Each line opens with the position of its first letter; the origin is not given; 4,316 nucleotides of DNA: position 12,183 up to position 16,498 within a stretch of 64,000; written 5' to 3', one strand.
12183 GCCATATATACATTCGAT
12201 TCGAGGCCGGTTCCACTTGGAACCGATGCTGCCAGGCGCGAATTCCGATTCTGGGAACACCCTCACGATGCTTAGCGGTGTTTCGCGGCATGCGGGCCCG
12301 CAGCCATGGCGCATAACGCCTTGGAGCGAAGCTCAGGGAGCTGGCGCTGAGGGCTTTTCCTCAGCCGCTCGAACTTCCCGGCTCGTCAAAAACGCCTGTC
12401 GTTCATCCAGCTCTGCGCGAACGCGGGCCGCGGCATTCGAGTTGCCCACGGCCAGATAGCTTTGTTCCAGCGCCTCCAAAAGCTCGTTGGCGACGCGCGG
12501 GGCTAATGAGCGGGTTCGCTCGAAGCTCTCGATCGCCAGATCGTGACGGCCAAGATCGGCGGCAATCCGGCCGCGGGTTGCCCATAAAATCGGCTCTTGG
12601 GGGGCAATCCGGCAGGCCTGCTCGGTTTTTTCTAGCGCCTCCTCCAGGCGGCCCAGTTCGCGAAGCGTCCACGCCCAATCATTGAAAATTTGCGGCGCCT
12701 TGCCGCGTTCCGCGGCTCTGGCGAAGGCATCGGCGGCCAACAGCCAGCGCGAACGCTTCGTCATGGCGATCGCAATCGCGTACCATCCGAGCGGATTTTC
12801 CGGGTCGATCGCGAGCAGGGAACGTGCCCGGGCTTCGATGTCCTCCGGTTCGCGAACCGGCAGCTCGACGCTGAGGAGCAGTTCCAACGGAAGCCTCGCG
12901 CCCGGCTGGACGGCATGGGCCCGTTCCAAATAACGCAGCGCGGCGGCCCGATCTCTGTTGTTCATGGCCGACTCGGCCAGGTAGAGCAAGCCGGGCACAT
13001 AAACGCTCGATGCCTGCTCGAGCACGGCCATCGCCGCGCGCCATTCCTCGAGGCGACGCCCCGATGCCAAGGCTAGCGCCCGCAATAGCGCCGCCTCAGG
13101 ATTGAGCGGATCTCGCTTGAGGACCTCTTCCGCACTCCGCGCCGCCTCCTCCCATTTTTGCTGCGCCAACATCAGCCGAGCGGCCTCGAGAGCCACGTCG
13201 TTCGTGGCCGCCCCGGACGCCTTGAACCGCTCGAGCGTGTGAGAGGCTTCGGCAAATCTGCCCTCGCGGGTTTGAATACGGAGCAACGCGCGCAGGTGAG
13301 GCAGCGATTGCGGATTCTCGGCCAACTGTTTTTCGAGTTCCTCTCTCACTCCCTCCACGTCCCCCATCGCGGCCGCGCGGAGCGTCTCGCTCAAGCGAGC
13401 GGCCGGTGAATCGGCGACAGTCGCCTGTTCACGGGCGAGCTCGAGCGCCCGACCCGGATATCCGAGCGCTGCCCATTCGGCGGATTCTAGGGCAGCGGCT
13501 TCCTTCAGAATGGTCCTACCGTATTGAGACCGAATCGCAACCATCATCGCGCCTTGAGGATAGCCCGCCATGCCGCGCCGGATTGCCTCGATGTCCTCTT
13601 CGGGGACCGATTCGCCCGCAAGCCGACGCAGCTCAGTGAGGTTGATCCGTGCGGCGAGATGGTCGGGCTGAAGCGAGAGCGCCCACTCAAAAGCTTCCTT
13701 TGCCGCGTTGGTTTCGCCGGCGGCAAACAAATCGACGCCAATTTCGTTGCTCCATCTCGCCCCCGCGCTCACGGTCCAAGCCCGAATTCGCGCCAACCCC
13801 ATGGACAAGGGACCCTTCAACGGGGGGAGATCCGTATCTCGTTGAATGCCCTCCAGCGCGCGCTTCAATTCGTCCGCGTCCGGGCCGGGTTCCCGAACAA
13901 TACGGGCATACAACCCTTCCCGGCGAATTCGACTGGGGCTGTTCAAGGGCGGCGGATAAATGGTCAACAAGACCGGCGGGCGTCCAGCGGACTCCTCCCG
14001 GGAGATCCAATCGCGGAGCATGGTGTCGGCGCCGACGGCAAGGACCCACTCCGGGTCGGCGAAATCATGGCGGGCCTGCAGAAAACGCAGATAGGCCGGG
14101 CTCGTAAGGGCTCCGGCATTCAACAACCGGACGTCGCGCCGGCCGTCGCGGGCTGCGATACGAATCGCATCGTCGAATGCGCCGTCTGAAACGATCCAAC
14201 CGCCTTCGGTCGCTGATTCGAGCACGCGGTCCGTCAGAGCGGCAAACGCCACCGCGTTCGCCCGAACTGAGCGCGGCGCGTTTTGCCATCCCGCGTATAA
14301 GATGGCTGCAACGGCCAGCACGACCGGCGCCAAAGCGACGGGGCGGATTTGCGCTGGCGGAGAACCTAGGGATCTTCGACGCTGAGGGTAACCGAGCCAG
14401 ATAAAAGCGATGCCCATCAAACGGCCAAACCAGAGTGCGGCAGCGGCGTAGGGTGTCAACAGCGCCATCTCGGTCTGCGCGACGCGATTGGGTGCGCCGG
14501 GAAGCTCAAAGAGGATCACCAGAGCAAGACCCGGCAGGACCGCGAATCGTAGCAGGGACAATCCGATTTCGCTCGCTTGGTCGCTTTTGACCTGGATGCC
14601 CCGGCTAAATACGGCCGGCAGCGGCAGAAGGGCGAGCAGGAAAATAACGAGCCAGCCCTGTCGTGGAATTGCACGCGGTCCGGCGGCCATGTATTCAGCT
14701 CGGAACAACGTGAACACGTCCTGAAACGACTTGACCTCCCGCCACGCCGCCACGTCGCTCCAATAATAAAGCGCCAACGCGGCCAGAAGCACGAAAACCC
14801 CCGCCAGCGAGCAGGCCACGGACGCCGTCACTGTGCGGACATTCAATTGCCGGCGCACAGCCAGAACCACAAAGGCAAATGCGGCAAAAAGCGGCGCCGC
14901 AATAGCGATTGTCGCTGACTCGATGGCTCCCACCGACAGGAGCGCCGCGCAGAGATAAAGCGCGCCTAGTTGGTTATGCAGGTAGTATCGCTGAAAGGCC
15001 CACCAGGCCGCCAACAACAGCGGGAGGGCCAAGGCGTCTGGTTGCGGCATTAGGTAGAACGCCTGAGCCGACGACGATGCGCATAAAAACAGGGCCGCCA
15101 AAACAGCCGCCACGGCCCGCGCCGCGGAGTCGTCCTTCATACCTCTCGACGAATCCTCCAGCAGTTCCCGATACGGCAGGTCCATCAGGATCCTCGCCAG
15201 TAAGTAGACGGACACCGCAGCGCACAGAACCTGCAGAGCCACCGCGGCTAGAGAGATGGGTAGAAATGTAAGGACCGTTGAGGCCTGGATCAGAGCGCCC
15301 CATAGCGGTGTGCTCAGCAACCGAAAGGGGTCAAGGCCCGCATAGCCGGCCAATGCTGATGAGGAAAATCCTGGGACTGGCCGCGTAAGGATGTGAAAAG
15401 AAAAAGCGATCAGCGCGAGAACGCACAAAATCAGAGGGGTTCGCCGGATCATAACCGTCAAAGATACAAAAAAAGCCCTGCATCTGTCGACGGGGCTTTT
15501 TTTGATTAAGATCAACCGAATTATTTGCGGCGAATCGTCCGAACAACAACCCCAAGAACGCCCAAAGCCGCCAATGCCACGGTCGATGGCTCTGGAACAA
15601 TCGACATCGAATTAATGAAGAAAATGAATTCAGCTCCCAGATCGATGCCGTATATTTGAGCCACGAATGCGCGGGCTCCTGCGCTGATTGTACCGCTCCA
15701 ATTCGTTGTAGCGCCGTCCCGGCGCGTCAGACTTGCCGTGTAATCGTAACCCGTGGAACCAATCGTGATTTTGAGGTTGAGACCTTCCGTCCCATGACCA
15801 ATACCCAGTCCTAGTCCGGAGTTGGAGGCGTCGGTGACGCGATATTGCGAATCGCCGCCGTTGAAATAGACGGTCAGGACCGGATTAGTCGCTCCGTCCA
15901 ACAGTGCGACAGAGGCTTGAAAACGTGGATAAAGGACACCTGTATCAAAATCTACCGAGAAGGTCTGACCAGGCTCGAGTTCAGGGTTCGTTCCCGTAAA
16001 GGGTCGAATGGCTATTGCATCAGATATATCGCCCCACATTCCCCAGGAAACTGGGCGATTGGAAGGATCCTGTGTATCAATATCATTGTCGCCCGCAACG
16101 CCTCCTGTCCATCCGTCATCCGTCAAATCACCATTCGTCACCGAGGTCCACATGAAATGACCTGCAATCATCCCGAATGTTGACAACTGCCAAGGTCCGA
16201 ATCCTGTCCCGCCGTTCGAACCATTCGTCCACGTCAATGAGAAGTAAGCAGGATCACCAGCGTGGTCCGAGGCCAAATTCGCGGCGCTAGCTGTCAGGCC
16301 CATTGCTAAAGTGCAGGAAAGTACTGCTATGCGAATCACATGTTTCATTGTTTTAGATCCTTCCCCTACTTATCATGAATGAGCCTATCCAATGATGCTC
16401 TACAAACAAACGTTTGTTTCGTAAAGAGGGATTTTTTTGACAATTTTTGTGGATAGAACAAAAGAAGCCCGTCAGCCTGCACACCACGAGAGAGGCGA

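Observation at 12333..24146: Compact PEP-CTERM/exosortase island: substrate, GT-C+TPR protein, epimerase, WecB/TagA GT, XrtA, EpsI, priming sugar transferase, unknown secreted protein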

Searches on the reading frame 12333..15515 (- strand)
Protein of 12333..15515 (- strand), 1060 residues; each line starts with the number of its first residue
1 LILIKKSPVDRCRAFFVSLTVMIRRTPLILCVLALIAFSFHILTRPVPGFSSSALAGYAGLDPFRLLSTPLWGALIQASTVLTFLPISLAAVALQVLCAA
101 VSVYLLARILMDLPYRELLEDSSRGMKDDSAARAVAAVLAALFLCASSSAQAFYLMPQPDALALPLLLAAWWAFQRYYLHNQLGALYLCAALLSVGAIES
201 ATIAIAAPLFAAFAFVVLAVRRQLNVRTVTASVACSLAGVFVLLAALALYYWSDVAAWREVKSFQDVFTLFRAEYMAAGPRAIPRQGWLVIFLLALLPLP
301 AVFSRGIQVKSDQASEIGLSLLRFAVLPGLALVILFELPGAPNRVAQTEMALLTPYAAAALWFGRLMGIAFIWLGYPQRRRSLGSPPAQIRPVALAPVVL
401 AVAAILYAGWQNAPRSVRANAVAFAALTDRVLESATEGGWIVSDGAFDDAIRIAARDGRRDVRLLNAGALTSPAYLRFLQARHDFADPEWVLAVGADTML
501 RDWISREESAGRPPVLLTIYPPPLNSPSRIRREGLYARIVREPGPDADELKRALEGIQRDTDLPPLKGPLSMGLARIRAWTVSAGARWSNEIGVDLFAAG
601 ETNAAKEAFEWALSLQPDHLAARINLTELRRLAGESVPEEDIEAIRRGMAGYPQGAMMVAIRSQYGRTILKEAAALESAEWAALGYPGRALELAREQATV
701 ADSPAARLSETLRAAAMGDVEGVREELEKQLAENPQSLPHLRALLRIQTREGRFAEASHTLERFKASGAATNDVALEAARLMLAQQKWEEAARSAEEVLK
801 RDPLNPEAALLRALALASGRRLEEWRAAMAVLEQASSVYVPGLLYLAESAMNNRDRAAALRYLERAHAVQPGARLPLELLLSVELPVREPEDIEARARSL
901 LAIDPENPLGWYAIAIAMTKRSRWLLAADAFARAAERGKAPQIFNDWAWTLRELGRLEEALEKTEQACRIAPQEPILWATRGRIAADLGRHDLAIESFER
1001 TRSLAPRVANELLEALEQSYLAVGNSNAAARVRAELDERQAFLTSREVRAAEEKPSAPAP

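Call 5: search_protein_families(library=ncbifam, proteins=[window:12333-15515:-], max_evalue=0.01)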
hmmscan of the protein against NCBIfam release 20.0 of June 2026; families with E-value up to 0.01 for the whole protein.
window:12333-15515:- (1060 aa): 8 families
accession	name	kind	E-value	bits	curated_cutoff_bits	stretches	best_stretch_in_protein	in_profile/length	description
TIGR02917.1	PEP_TPR_lipo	equivalog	4.8e-21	74.4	312.2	3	732-1031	595-892/899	XrtA/PEP-CTERM system TPR-repeat protein PrsT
TIGR02521.1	type_IV_pilW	equivalog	8e-14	51.7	154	2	901-1028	58-187/234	type IV pilus biogenesis/stability protein PilW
NF040959.1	MamA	equivalog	2.1e-10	40.4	200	1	856-1004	53-202/204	magnetosome protein MamA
TIGR03939.1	PGA_TPR_OMP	equivalog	3.3e-08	32.2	366.65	2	898-1017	110-230/800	poly-beta-1,6 N-acetyl-D-glucosamine export porin PgaA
NF008757.0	PRK11788.1-5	equivalog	1.7e-05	24.1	363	0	748-877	190-319/388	lipopolysaccharide assembly protein LapB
TIGR04152.1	exosort_VPLPA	exception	0.00035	19.8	400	1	215-328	22-133/486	VPLPA-CTERM-specific exosortase XrtD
NF033762.1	social_mot_Tgl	equivalog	0.00081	18.8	225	0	711-800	38-128/252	social motility TPR repeat lipoprotein Tgl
NF041522.1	TPR_sll0314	equivalog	0.0026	17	225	0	948-1010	187-256/275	Sll0314/Alr1548 family TPR repeat-containing protein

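Call 6: search_protein_families(library=pfam, proteins=[window:12333-15515:-], max_evalue=0.01)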
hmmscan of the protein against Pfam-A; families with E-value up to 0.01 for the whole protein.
window:12333-15515:- (1060 aa): 13 families
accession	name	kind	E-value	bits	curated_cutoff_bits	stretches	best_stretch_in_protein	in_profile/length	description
PF07719.23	TPR_2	-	2.3e-20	71.4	27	1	943-973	3-33/34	Tetratricopeptide repeat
PF00515.34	TPR_1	-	2.6e-12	46.4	27.8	0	590-619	5-34/34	Tetratricopeptide repeat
PF14559.12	TPR_19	-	2e-09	38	25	0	715-767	2-54/68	Tetratricopeptide repeat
PF13428.12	TPR_14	-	3.5e-09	36.9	23.5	0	775-813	4-42/44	Tetratricopeptide repeat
PF13432.12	TPR_16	-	1.2e-08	35.7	32.7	2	776-831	1-56/65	Tetratricopeptide repeat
PF13181.12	TPR_8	-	7.4e-08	32.4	25.7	0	978-1000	4-26/34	Tetratricopeptide repeat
PF13414.12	TPR_11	-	9.2e-07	28.9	26.8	0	951-982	4-35/42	TPR repeat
PF13431.12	TPR_17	-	1.4e-05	25.4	24.4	0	900-923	5-28/34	Tetratricopeptide repeat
PF23914.1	TPR_CcmH_CycH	-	2.4e-05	24.7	42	0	971-1010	46-85/158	Cytochrome c-type biogenesis protein H TPR domain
PF13371.12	TPR_9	-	2.7e-05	24.5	35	1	955-1006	9-60/73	Tetratricopeptide repeat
PF25064.1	ARM_TT21_5th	-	0.00042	21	27.8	0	721-769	18-66/117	TT21 fifth ARM repeats domain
PF13424.12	TPR_12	-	0.002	18.7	30.1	0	942-972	46-76/77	Tetratricopeptide repeat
PF13174.12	TPR_6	-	0.0089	17.1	26.3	0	775-803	3-31/33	Tetratricopeptide repeat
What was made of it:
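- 12333..15515 (-): Polytopic membrane domain (about 10 hydrophobic segments, residues 1-410), a linker, and a C-terminal TPR array (about 590-1030). It is neither PrsT nor a demonstrable GT-C protein. PrsT TIGR02917 scores 74.4 against 312 (calls 5, 6).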

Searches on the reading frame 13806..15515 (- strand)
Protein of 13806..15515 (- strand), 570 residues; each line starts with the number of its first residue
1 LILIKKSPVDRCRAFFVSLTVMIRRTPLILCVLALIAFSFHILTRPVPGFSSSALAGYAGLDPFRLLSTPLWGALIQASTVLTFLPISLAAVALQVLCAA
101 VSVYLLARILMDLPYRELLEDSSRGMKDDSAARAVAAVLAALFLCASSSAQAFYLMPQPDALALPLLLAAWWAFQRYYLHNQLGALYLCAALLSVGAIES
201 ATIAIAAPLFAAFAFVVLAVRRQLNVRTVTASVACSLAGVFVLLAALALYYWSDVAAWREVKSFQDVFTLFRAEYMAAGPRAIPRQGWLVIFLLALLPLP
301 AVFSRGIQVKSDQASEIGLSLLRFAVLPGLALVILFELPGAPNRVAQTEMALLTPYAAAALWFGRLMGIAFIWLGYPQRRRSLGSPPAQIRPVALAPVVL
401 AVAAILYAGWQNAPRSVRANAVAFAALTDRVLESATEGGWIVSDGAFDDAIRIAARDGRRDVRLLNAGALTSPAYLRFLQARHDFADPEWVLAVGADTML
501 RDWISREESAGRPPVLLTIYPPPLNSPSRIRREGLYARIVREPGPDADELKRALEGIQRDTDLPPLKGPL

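Call 48: search_protein_families(library=pfam, proteins=[window:13806-15515:-], max_evalue=1)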
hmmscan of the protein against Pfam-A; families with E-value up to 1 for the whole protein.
window:13806-15515:- (570 aa): 0 families

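Call 49: find_homologous_proteins(query=window:13806-15515:-, max_evalue=0.001)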
Query window:13806-15515:- (570 aa): 1 proteins with E <= 0.001 among 8000 candidates.
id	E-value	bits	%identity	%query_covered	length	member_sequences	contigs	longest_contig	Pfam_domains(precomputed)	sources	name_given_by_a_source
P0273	1.7e-157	544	53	94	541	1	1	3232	-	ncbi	-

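Call 51: search_solved_structures(query=window:13806-15515:-, max_evalue=10)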
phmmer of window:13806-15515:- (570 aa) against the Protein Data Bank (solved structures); distinct sequences matched with E-value up to 10: 0.

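Call 59: predict_structure(alignment_id=A4)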
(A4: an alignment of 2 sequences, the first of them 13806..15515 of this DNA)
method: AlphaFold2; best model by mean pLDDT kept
length: 570 residues; sequences in the alignment: 2
mean_pLDDT: 35.5   pTM: 0.25
mean pLDDT of the five models: 35.5, 34.6, 33.0, 32.6, 32.3
residues with pLDDT >= 90: 0; 70-90: 0; 50-70: 0; < 50: 570
segments of 3 or more residues with pLDDT < 50: 1-570
pLDDT, mean of each block of 10 residues (from residue 1): 35 34 33 39 32 27 29 33 33 39 39 37 37 38 40 37 38 38 41 39 41 45 40 42 39 33 33 36 34 36 33 33 37 32 29 30 34 30 31 34 35 35 38 33 36 38 34 34 34 38 44 35 31 30 36 37 34
secondary structure, 60 per line:
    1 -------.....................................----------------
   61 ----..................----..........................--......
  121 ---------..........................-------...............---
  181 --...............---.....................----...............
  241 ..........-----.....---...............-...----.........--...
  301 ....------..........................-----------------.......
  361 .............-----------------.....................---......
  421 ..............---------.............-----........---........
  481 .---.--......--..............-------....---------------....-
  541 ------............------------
elements in order: H8-44 H65-82 H87-112 H115-120 H130-155 H163-177 H183-197 H201-221 H226-250 H256-260 H264-278 H287-295 H298-304 H311-336 H354-373 H391-411 H415-434 H444-456 H462-469 H473-481 H488-493 H496-509 E517-520 E536-539 H547-558
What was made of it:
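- On GT-C glycosyltransferase (label given to the 1060-aa protein): The AF2 model is unusable at pLDDT 35.5 (call 59).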

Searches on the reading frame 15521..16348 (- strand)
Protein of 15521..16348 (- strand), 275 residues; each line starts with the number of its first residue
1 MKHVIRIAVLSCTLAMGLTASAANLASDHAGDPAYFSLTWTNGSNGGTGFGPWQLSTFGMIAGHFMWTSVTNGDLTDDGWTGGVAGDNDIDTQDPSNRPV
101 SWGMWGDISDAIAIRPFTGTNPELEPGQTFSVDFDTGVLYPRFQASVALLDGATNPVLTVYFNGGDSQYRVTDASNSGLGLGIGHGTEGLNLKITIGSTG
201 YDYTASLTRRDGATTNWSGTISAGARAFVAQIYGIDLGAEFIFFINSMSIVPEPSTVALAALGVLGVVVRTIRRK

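Call 5: search_protein_families(library=ncbifam, proteins=[window:15521-16348:-], max_evalue=0.01)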
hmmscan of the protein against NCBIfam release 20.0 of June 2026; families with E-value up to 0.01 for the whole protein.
window:15521-16348:- (275 aa): 5 families
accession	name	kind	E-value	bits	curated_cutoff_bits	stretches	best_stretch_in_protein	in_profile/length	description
NF038125.1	PEP_CTERM_THxN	subfamily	8.5e-05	22.2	85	1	200-271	168-243/246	THxN family PEP-CTERM protein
NF033554.9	floc_PepA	equivalog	0.0015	18.4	80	1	9-275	4-261/261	flocculation-associated PEP-CTERM protein PepA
NF041538.1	PEP_EDSA_1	subfamily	0.0031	17.2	100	1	180-274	222-307/307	EDSAP-1 family PEP-CTERM protein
NF038124.1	PEP_CTERM_TLD_A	exception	0.0038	16.8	100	1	231-273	195-233/235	PEP_CTERM-anchored TLD domain-containing protein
NF038129.1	PEP_NF038129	equivalog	0.0043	16.9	65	1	247-274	167-193/194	NF038129 family PEP-CTERM protein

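Call 6: search_protein_families(library=pfam, proteins=[window:15521-16348:-], max_evalue=0.01)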
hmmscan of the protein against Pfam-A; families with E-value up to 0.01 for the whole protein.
window:15521-16348:- (275 aa): 1 family
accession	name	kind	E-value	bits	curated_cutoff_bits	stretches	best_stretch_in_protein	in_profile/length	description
PF07589.16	PEP-CTERM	-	3.6e-06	27.3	20.7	1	251-274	2-24/24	PEP-CTERM motif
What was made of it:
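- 15521..16348 (-): PEP-CTERM protein (275 aa) with a signal peptide and the C-terminal tail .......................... It is the only PEP-CTERM ORF in the 64 kb. PF07589 scores 27.3 against 20.7 (call 6).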
